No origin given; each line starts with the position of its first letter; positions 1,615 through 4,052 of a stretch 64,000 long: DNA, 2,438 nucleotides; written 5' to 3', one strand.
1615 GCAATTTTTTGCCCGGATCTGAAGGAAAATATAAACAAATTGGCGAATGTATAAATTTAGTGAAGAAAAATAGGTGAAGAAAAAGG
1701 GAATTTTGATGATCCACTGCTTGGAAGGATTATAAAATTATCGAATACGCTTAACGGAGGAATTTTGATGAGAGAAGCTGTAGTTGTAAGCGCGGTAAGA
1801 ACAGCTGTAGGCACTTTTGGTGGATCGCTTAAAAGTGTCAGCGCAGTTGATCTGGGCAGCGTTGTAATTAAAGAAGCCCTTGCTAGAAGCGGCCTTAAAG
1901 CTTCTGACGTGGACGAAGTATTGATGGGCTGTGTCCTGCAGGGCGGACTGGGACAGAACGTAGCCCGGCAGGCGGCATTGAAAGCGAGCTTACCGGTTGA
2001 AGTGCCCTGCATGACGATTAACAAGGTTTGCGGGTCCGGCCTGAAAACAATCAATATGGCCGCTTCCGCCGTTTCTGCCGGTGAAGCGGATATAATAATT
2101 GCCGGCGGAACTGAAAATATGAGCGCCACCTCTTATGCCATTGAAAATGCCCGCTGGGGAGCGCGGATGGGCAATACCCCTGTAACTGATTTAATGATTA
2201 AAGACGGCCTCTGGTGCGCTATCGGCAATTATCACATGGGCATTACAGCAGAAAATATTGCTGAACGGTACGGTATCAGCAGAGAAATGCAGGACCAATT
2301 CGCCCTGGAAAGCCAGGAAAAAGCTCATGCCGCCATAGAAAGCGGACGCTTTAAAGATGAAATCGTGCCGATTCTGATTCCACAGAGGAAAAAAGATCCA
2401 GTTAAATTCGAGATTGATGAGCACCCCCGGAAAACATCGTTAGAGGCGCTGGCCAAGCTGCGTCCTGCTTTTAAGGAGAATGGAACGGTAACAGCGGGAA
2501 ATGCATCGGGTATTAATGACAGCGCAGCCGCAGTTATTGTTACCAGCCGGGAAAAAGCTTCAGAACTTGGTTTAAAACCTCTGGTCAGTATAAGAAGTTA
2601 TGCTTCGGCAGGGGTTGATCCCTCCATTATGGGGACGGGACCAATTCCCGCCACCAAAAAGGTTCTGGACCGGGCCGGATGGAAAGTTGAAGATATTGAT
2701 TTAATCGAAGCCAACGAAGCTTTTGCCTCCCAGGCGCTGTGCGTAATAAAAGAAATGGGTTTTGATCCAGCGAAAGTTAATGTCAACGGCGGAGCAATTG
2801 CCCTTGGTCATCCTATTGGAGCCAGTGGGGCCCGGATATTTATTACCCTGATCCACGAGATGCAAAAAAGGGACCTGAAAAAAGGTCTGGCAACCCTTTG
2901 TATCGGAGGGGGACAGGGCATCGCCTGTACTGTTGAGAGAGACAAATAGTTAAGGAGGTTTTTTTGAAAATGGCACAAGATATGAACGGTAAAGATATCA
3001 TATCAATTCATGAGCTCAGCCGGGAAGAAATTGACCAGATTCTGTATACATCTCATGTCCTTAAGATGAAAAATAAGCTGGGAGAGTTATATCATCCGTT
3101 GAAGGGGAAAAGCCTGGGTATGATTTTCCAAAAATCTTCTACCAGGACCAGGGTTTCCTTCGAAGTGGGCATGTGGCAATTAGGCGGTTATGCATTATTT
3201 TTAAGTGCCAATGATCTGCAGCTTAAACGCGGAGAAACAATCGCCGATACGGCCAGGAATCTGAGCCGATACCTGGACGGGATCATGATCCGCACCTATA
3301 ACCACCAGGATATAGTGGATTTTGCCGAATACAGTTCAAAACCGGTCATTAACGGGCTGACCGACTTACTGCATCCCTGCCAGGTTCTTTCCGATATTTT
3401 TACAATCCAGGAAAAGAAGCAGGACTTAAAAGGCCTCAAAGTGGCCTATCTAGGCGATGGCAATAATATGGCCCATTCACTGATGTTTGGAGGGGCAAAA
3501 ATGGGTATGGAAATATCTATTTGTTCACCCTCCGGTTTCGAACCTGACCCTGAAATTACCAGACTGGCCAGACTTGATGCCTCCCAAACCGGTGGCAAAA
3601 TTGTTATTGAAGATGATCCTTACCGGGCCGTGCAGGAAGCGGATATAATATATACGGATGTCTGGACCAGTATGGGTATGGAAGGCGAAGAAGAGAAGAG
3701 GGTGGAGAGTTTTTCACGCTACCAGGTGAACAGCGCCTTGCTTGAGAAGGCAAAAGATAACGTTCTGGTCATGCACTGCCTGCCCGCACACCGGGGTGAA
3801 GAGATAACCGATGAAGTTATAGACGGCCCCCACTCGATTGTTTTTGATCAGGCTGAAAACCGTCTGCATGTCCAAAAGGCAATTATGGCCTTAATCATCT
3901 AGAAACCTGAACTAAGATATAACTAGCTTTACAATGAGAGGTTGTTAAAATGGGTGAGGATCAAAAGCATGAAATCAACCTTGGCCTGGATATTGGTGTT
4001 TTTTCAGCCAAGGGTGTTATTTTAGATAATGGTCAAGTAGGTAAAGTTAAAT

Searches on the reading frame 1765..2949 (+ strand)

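Call 6: search_protein_families(library=pfam, proteins=[window:1765-2949:+])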
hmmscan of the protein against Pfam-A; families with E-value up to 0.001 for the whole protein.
window:1765-2949:+ (394 aa): 5 families
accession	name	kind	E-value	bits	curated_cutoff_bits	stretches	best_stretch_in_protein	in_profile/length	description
PF00108.29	Thiolase_N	-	9.9e-102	340.2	26.4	1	6-262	2-259/260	Thiolase, N-terminal domain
PF02803.24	Thiolase_C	-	9.8e-56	187.1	27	1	270-392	1-123/123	Thiolase, C-terminal domain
PF00109.32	ketoacyl-synt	-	3.2e-05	24.1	20.8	1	81-125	166-210/252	Beta-ketoacyl synthase, N-terminal domain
PF08541.16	ACP_syn_III_C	-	5.4e-05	23.7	26.6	1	301-388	1-83/90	3-Oxoacyl-[acyl-carrier-protein (ACP)] synthase III C terminal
PF22691.2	Thiolase_C_1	-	7.1e-05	23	28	0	296-333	23-60/144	Thiolase C-terminal domain-like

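Call 10: search_protein_families(library=ncbifam, proteins=[window:1765-2949:+], max_evalue=0.00001)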
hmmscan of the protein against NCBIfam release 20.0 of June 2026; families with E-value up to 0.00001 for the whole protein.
window:1765-2949:+ (394 aa): 43 families (the best 25 are shown)
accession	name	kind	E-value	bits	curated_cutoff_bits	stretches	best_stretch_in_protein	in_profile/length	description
NF004206.0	PRK05656.1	subfamily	1e-179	597.7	688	1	2-392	1-392/392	acetyl-CoA C-acetyltransferase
NF006552.0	PRK09051.1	subfamily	6.2e-154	513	565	1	1-392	2-394/395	beta-ketothiolase BktB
TIGR01930.1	AcCoA-C-Actrans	subfamily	1.1e-148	495.3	240.55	1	7-391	1-385/385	acetyl-CoA C-acyltransferase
NF006086.0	PRK08235.1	equivalog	3.9e-143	477.3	526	1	2-391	1-391/393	acetyl-CoA C-acetyltransferase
NF042999.1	bketothiol_BktB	equivalog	1.5e-142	475.5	725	1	1-392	1-393/394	beta-ketothiolase BktB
NF004853.0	PRK06205.1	subfamily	1.2e-135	452.7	551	1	2-392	1-402/404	acetyl-CoA C-acetyltransferase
NF005152.0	PRK06633.1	equivalog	1.5e-130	435.3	675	1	1-391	1-390/392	acetyl-CoA C-acetyltransferase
NF006551.0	PRK09050.1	subfamily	3.4e-128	428.1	605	1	2-392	1-400/401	3-oxoadipyl-CoA thiolase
TIGR02430.1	pcaF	equivalog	7.8e-126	420.3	597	1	3-392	1-399/400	3-oxoadipyl-CoA thiolase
NF005404.0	PRK06954.1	subfamily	3.6e-117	391.7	687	1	4-391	8-395/397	acetyl-CoA C-acetyltransferase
NF042967.1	AcCoAtase_PhaA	equivalog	3.6e-114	382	740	1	2-392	1-395/396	acetyl-CoA acetyltransferase PhaA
NF005805.0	PRK07661.1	equivalog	4.7e-113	378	633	1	2-391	1-389/391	acetyl-CoA C-acetyltransferase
NF006510.0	PRK08947.1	equivalog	1e-110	370.3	519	1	2-392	1-386/387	acetyl-CoA C-acyltransferase FadA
NF006001.0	PRK08131.1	equivalog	6.2e-110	367.8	622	1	2-392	1-399/401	3-oxoadipyl-CoA thiolase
NF006553.0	PRK09052.1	equivalog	4e-108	362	567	1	2-392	5-398/399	acetyl-CoA C-acyltransferase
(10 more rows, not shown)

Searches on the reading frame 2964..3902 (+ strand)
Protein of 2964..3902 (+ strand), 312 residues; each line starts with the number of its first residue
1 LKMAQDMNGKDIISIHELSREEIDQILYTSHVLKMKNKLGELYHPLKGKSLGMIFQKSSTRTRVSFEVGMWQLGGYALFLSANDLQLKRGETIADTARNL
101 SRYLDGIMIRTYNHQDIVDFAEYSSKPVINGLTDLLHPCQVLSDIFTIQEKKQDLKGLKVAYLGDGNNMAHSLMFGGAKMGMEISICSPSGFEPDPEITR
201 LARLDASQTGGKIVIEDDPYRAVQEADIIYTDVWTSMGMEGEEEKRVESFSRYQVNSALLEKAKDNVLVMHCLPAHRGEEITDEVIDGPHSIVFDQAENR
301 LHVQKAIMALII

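Call 6: search_protein_families(library=pfam, proteins=[window:2964-3902:+])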
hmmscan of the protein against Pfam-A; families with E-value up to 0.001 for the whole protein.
window:2964-3902:+ (312 aa): 2 families
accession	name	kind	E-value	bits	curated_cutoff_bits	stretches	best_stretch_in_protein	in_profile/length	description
PF00185.30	OTCace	-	3.1e-62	209.7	29.4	1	156-310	1-156/157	Aspartate/ornithine carbamoyltransferase, Asp/Orn binding domain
PF02729.26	OTCace_N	-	1.1e-48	165.6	29.9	1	10-150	1-148/148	Aspartate/ornithine carbamoyltransferase, carbamoyl-P binding domain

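Call 10: search_protein_families(library=ncbifam, proteins=[window:2964-3902:+], max_evalue=0.00001)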
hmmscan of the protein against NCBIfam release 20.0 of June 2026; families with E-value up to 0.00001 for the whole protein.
window:2964-3902:+ (312 aa): 16 families
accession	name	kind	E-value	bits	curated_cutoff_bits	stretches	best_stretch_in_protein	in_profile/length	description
NF001986.0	PRK00779.1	subfamily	1.4e-133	444.7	306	1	7-311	3-303/307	ornithine carbamoyltransferase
TIGR00658.1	orni_carb_tr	equivalog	2.7e-128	427.4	280.85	1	10-311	1-302/304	ornithine carbamoyltransferase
TIGR04384.1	putr_carbamoyl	exception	1.1e-98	330.4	500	1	11-310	1-305/330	putrescine carbamoyltransferase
NF011380.0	PRK14805.1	equivalog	1.4e-97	326.5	421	1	10-310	2-298/302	ornithine carbamoyltransferase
NF003286.0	PRK04284.1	subfamily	4.6e-82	275.8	515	1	5-309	2-327/332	ornithine carbamoyltransferase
NF002470.0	PRK01713.1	equivalog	5.1e-65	220.1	545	1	3-309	1-330/334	ornithine carbamoyltransferase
NF011379.0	PRK14804.1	equivalog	9.3e-61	205.6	373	1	8-308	5-305/311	ornithine carbamoyltransferase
NF009213.0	PRK12562.1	subfamily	1.2e-58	199.1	559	2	9-277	6-279/334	ornithine carbamoyltransferase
NF003384.0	PRK04523.1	equivalog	4.4e-52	177.2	288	1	10-311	4-332/336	N-acetylornithine carbamoyltransferase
NF002032.1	PRK00856.1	equivalog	1.8e-51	175.1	263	1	10-311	1-296/297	aspartate carbamoyltransferase catalytic subunit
TIGR00670.1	asp_carb_tr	equivalog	3.6e-51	174.1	236.95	1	10-311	1-302/304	aspartate carbamoyltransferase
NF006046.0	PRK08192.1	equivalog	6.4e-35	121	512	1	6-311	3-316/339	aspartate carbamoyltransferase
NF008853.0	PRK11891.1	equivalog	3.7e-31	108.2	560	1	8-311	87-397/430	aspartate carbamoyltransferase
NF010387.0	PRK13814.1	equivalog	1.1e-19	70.5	660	1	13-311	9-302/310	aspartate carbamoyltransferase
NF005538.0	PRK07200.1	equivalog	5.4e-19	68.5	453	2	128-238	156-276/396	knotted carbamoyltransferase YgeW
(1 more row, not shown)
